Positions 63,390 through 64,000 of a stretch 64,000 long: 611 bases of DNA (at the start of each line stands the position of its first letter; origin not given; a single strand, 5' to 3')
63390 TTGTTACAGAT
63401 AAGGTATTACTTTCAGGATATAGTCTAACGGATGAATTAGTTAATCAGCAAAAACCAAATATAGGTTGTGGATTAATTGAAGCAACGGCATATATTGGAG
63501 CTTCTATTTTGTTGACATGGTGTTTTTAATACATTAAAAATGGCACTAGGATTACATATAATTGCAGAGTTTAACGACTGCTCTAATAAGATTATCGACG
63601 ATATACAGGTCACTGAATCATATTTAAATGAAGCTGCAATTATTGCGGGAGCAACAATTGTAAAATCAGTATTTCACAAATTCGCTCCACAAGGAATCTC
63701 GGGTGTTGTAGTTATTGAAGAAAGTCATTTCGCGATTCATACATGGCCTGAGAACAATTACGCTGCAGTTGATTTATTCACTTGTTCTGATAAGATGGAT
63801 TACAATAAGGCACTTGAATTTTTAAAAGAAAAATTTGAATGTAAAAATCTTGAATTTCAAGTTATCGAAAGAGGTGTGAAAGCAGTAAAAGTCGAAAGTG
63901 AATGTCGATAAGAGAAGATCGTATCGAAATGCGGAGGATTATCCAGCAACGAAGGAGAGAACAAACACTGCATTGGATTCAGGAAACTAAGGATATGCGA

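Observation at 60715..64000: Compact PspA/IM30 - DUF4178-like - lipoprotein - 4xDUF350 membrane protein - AdoMetDC (SpeH) module: a candidate polyamine-linked envelope-stress system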

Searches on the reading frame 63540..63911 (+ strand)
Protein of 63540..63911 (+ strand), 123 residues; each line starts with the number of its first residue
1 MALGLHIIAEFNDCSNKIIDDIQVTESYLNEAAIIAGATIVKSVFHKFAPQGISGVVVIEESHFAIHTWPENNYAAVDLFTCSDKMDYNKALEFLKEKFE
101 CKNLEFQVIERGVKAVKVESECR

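Call 3: search_protein_families(library=pfam, proteins=[window:63540-63911:+], max_evalue=1)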
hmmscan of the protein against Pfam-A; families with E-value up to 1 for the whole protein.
window:63540-63911:+ (123 aa): 2 families
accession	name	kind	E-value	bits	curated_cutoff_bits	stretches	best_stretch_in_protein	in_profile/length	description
PF02675.21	AdoMet_dc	-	1.2e-39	135.4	25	1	6-112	1-107/107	S-adenosylmethionine decarboxylase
PF11750.13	DUF3307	-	0.13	12.7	23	1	5-72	8-79/127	Protein of unknown function (DUF3307)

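Call 4: search_protein_families(library=ncbifam, proteins=[window:63540-63911:+], max_evalue=1)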
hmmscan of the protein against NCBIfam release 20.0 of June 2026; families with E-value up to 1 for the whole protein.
window:63540-63911:+ (123 aa): 2 families
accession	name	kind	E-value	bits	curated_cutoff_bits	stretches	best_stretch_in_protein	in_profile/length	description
TIGR03330.1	SAM_DCase_Bsu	equivalog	3.6e-40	136.8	75.65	1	2-112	2-112/112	adenosylmethionine decarboxylase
TIGR03331.1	SAM_DCase_Eco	equivalog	0.021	14.2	255.8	2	56-104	104-159/259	adenosylmethionine decarboxylase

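Call 6: search_protein_families(library=padloc, proteins=[window:63540-63911:+], max_evalue=0.1)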
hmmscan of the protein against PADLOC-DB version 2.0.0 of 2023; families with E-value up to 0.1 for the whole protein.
window:63540-63911:+ (123 aa): 0 families

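Call 9: find_encoding_contigs(protein=window:63540-63911:+, flank=10000, max_places=6)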
Protein window:63540-63911:+ (123 aa): 3 contigs read that carry it; 1 place shown.
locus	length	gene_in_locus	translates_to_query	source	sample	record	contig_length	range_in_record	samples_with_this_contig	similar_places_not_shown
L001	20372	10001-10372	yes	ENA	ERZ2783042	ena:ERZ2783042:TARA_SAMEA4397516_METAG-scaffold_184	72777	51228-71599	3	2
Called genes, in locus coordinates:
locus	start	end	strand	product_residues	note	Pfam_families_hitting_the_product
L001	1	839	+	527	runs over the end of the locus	PF00672:HAMP (weak), PF01590:GAF (weak), PF13185:GAF_2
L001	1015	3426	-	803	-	PF00932:LTD, PF13585:CHU_C (weak)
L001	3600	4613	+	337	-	PF00056:Ldh_1_N (weak), PF01118:Semialdhyde_dh, PF02774:Semialdhyde_dhC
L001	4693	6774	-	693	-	PF13688:Reprolysin_5 (faint), PF05572:Peptidase_M43, PF20009:GEVED, PF13620:CarboxypepD_reg, PF18962:Por_Secre_tail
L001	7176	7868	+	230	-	PF04012:PspA_IM30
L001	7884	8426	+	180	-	PF13785:DUF4178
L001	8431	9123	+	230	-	-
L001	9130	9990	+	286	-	PF03994:DUF350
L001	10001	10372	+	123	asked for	PF02675:AdoMet_dc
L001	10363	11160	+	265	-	-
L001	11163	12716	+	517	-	PF01564:Spermine_synth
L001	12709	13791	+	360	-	-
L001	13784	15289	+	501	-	PF13450:NAD_binding_8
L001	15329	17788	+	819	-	PF13620:CarboxypepD_reg (weak), PF13715:CarbopepD_reg_2, PF18939:DUF5686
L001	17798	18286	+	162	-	-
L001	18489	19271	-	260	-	PF01814:Hemerythrin (weak)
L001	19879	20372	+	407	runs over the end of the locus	-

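Call 12: search_protein_families(library=pfam, proteins=[L001:10363-11160:+, L001:11163-12716:+, L001:12709-13791:+, L001:13784-15289:+, L001:15329-17788:+, L001:17798-18286:+], max_evalue=1)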
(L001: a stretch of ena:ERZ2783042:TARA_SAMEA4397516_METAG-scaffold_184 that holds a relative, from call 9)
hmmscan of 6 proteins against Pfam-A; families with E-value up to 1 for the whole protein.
L001:10363-11160:+ (265 aa): 2 families
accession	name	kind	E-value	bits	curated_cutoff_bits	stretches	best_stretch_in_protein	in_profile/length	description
PF20664.2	DUF6814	-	0.054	14.2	25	0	179-201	7-28/71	Family of unknown function (DUF6814)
PF11297.13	DUF3098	-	0.15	12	25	1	212-233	2-23/67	Protein of unknown function (DUF3098)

L001:11163-12716:+ (517 aa): 2 families
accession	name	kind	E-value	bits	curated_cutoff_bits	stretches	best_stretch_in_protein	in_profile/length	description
PF01564.23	Spermine_synth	-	5.1e-34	117.9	22.9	1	268-444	3-175/186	Spermine/spermidine synthase domain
PF17284.7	Spermine_synt_N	-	0.068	13.5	22.1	1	229-261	18-51/53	Spermidine synthase tetramerisation domain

L001:12709-13791:+ (360 aa): 0 families

L001:13784-15289:+ (501 aa): 9 families
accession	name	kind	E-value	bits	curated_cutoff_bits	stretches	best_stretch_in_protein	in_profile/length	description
PF13450.12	NAD_binding_8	-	1.3e-08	35.4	21.9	1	65-113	1-51/68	NAD(P)-binding Rossmann-like domain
PF01593.30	Amino_oxidase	-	2.5e-05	24.2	19.8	1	70-498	1-439/443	Flavin containing amine oxidoreductase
PF01266.30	DAO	-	0.0003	20.9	27.9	1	64-132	3-74/353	FAD dependent oxidoreductase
PF00890.30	FAD_binding_2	-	0.033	13.8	20.4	1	64-97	3-38/414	FAD binding domain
PF12831.13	FAD_oxidored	-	0.055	13.2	27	1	64-99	3-40/416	FAD dependent oxidoreductase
PF07992.20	Pyr_redox_2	-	0.16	11.8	26.1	1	62-84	2-24/291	Pyridine nucleotide-disulphide oxidoreductase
PF01262.27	AlaDh_PNT_C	-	0.23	11.3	23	1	58-81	26-49/214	Alanine dehydrogenase/PNT, C-terminal domain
PF08671.16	SinI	-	0.24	11.7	31.4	0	486-496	8-18/28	Anti-repressor SinI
PF01946.23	Thi4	-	0.27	10.9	26.2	1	60-95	17-55/235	Thi4 family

L001:15329-17788:+ (819 aa): 5 families
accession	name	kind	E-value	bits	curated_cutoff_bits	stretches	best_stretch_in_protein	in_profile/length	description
PF18939.6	DUF5686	-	1.1e-128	431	39.2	1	114-772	1-669/669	Family of unknown function (DUF5686)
PF13715.12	CarbopepD_reg_2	-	1.3e-09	38.4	32.2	1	21-95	1-79/88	CarboxypepD_reg-like domain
PF13620.12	CarboxypepD_reg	-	2.8e-07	31.2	32.3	1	21-92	2-81/82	Carboxypeptidase regulatory-like domain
PF15976.11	CooC_C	-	0.015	15.7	29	1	18-73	16-69/93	CS1-pili formation C-terminal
PF01220.24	DHquinase_II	-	0.11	12.7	23.3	1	62-119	65-117/138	Dehydroquinase class II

L001:17798-18286:+ (162 aa): 4 families
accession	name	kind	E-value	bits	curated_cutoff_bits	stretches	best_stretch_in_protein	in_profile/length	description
PF13520.12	AA_permease_2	-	0.00058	19.3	27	1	3-52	221-270/427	Amino acid permease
PF13273.12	DUF4064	-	0.015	15.9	32.1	1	88-149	21-87/102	Protein of unknown function (DUF4064)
PF03994.20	DUF350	-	0.022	15.2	26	1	12-141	17-131/133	Domain of Unknown Function (DUF350)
PF01694.28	Rhomboid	-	0.032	14.9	22.6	1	72-141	66-119/143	Rhomboid domain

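Call 13: search_protein_families(library=ncbifam, proteins=[L001:10363-11160:+, L001:11163-12716:+, L001:12709-13791:+, L001:13784-15289:+, L001:15329-17788:+, L001:17798-18286:+], max_evalue=1)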
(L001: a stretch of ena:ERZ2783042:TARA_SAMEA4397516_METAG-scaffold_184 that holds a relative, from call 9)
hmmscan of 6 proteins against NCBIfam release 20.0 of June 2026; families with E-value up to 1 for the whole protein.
L001:10363-11160:+ (265 aa): 2 families
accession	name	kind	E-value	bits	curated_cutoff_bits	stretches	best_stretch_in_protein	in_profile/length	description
NF033218.1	anchor_AmaP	equivalog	0.066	13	55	0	177-233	9-66/166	alkaline shock response membrane anchor protein AmaP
NF047991.1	RP671aFamTckup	equivalog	0.21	11.6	120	0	209-232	25-48/80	RP671a family tick cell line-upregulated protein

L001:11163-12716:+ (517 aa): 8 families
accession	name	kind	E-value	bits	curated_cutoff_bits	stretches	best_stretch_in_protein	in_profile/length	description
NF002956.0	PRK03612.1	equivalog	6.5e-160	533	472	1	5-509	18-518/522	polyamine aminopropyltransferase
NF002435.0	PRK01581.1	equivalog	6.8e-55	186.6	537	1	231-509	99-372/374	polyamine aminopropyltransferase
NF002010.0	PRK00811.1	equivalog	7.2e-47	160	260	1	228-452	22-244/287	polyamine aminopropyltransferase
TIGR00417.1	speE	equivalog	4.3e-42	144.2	249.55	1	229-455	17-242/271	spermidine synthase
NF037959.1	MFS_SpdSyn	subfamily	1.3e-13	50.5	40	1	20-419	4-403/480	fused MFS/spermidine synthase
NF003380.0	PRK04457.1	equivalog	2e-06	27.1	304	1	236-402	16-181/265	polyamine aminopropyltransferase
TIGR02847.1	CyoD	equivalog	0.048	14.2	81.45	1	168-214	40-86/96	cytochrome o ubiquinol oxidase subunit IV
NF011238.0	PRK14644.2-1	equivalog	0.13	12.2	166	0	340-390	5-55/141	hypothetical protein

L001:12709-13791:+ (360 aa): 1 family
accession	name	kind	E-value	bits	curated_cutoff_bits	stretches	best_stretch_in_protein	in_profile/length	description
NF033632.1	SLATT_4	domain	0.13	12.2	55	0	64-94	17-47/154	SLATT domain-containing protein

L001:13784-15289:+ (501 aa): 27 families (the best 25 are shown)
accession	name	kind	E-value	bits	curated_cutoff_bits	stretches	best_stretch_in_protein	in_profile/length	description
NF005560.0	PRK07233.1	equivalog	3.9e-11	42.4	252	2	63-105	3-47/435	hypothetical protein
NF053556.1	prodigi_MAP_PigB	equivalog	3.9e-06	25.6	850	2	62-99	156-193/659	prodigiosin MAP biosynthesis oxidoreductase PigB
TIGR00562.1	proto_IX_ox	equivalog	4.1e-05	22.3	97.85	1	61-112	3-58/470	protoporphyrinogen oxidase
NF005548.0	PRK07208.1-4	equivalog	8.4e-05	21.3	389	1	60-112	3-57/488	hypothetical protein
NF005545.0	PRK07208.1-1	equivalog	0.0002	19.9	451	1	59-116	6-66/504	hypothetical protein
TIGR03467.1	HpnE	equivalog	0.00039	19.9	283.05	1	64-116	2-58/430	hydroxysqualene dehydroxylase HpnE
NF041087.1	bile_acid_BaiCD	equivalog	0.00039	18.6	825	1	19-96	345-418/642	bile acid Fe-S flavoenzyme BaiCD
NF005546.0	PRK07208.1-2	equivalog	0.00067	18.3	418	1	60-114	4-61/527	hypothetical protein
NF004939.0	PRK06292.1-1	equivalog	0.0011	17.7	435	1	454-498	290-330/476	dihydrolipoyl dehydrogenase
TIGR03997.1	mycofact_OYE_2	equivalog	0.0015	17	793.15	1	29-97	349-418/645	mycofactocin system FadH/OYE family oxidoreductase 2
NF008841.0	PRK11883.1-1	equivalog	0.0026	16.7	517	1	61-111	4-59/453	protoporphyrinogen oxidase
NF008845.0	PRK11883.1-5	equivalog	0.0026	16.1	560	1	61-112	5-64/468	protoporphyrinogen oxidase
TIGR02731.1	phytoene_desat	equivalog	0.0056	15.5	569.4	1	64-171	3-103/453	15-cis-phytoene desaturase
TIGR02734.1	crtI_fam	subfamily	0.0064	15.2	238.1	1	64-110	2-50/504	phytoene desaturase family protein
NF058655.1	CrtID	equivalog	0.0081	15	640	1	64-113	2-53/478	bifunctional phytoene desaturase/3,4-desaturase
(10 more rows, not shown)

L001:15329-17788:+ (819 aa): 1 family
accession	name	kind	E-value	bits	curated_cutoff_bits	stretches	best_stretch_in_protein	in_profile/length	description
NF003806.0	PRK05395.1-3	subfamily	0.091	12.2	171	1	60-112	66-113/149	type II 3-dehydroquinate dehydratase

L001:17798-18286:+ (162 aa): 2 families
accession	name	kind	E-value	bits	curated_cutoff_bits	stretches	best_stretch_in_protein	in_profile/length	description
NF047995.1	corrinoid_MtgC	exception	0.11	11.9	310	1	28-76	131-179/215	glycine betaine-specific corrinoid protein MtgC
NF010013.0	PRK13487.1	equivalog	0.11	11.9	223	1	55-120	87-154/201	chemoreceptor glutamine deamidase CheD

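Call 26: search_solved_structures(query=L001:12709-13791:+, max_evalue=10)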
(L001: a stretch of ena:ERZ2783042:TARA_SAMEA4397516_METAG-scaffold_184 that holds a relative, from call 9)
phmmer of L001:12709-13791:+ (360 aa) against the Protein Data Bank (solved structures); distinct sequences matched with E-value up to 10: 0.

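Call 27: search_solved_structures(query=L001:11163-12716:+, max_evalue=0.001, show_alignments=1)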
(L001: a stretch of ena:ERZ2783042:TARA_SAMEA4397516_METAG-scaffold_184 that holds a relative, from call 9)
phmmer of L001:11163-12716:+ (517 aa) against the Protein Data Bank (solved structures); distinct sequences matched with E-value up to 0.001: 25.
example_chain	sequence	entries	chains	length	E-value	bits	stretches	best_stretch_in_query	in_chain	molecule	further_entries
6bq2_A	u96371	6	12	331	3.1e-35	125.1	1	230-456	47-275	Thermospermine synthase ACAULIS protein | Thermospermine synthase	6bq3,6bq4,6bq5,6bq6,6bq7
3anx_A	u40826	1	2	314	5.1e-30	107.8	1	211-445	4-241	spermidine synthase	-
1uir_A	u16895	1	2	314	1.1e-29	106.7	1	211-445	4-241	Polyamine Aminopropyltransferase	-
1iy9_A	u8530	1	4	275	2.6e-29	105.5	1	229-446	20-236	Spermidine synthase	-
7xif_A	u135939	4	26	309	2e-28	102.6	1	234-414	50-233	Polyamine aminopropyltransferase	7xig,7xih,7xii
2pwp_A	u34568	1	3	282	1.2e-26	96.7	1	228-405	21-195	Spermidine synthase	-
4uoe_A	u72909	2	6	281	1.2e-26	96.7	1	228-405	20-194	SPERMIDINE SYNTHASE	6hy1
2hte_A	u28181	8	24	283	1.2e-26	96.7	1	228-405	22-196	Spermidine synthase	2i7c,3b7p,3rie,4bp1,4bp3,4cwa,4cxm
2pss_A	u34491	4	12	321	1.5e-26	96.4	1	228-405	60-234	Spermidine synthase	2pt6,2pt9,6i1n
1inl_A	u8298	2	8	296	2.5e-26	95.7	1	229-417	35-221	Spermidine synthase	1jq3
1mjf_A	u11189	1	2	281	4.4e-26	94.8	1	229-445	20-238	spermidine synthase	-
2e5w_A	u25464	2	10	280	7.5e-26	94.1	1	231-445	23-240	Probable spermidine synthase | spermidine synthase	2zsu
3o4f_A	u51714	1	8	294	1.6e-24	89.7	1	229-407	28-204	Spermidine synthase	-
6o64_A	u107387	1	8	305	2.2e-22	82.6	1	225-406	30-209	Spermidine synthase 2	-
6o65_A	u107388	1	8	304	5.6e-22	81.3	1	225-406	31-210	Spermidine synthase 1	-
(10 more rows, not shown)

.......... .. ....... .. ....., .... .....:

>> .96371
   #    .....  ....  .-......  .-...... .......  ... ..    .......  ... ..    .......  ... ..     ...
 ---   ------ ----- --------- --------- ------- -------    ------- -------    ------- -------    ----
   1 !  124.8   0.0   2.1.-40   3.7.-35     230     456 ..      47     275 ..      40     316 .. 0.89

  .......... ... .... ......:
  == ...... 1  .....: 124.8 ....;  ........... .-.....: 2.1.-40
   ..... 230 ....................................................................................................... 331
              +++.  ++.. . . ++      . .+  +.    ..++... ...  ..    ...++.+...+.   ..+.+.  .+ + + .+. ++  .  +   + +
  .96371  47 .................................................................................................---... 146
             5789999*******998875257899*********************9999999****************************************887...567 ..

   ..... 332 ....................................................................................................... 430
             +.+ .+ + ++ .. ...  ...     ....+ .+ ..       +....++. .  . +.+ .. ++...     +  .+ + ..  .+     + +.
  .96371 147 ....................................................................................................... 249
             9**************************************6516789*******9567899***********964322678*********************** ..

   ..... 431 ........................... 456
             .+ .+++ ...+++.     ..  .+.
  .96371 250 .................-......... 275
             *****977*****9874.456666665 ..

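Call 80: search_solved_structures(query=A6, max_evalue=10)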
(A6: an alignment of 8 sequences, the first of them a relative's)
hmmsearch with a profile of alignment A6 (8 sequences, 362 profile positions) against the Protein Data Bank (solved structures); distinct sequences matched with E-value up to 10: 0.

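Call 81: search_protein_families(library=pfam, alignment_id=A6, max_evalue=1)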
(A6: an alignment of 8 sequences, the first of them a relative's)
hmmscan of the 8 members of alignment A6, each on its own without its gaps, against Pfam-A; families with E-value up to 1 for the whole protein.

A. member 1, L001:12709-13791:+ (360 aa): 0 families

B. families by the number of members that match (of 8 scanned): 4 families
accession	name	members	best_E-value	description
PF02517.21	Rce1-like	1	0.0066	Type II CAAX prenyl endopeptidase Rce1-like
PF20730.2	YetF_N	1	0.045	YetF N-terminal transmembrane domain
PF15200.11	KRTDAP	1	0.14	Keratinocyte differentiation-associated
PF04061.19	ORMDL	1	0.77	ORMDL family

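Call 92: list_cluster_members(proteins=[P0001, window:63540-63911:+, window:60715-61407:+])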
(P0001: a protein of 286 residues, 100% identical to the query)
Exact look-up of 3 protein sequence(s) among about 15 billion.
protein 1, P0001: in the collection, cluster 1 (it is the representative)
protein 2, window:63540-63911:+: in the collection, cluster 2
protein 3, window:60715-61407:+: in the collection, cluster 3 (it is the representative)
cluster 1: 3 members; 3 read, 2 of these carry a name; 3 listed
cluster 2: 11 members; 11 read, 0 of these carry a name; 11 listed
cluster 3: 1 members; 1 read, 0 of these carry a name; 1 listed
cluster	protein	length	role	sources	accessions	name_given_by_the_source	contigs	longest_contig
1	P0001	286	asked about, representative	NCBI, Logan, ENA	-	-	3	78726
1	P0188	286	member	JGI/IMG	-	uncharacterized membrane protein YjfL (UPF0719 family)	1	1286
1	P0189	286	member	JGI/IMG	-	uncharacterized membrane protein YjfL (UPF0719 family)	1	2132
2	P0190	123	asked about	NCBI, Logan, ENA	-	-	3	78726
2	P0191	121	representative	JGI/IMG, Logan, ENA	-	-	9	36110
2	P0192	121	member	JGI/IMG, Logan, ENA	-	-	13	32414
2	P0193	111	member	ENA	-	-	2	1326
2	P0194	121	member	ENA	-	-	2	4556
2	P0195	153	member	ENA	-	-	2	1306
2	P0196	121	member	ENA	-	-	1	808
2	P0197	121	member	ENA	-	-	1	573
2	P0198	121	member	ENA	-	-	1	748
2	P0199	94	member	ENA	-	-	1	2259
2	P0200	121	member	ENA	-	-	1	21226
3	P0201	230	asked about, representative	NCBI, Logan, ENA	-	-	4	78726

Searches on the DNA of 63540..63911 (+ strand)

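Call 82: search_rna_families(source=L001, start=6500, end=16000, threshold=evalue, max_evalue=1)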
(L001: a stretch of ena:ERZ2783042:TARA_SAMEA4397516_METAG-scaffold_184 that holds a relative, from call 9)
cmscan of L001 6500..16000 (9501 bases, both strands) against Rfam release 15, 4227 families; matches with E-value up to 1: 1.
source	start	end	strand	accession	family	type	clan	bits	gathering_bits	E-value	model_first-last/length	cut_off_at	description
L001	15368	15412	+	RF00114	S15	Cis-reg; leader;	CL00121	24.2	39.5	0.03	1-117/117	no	Ribosomal S15 leader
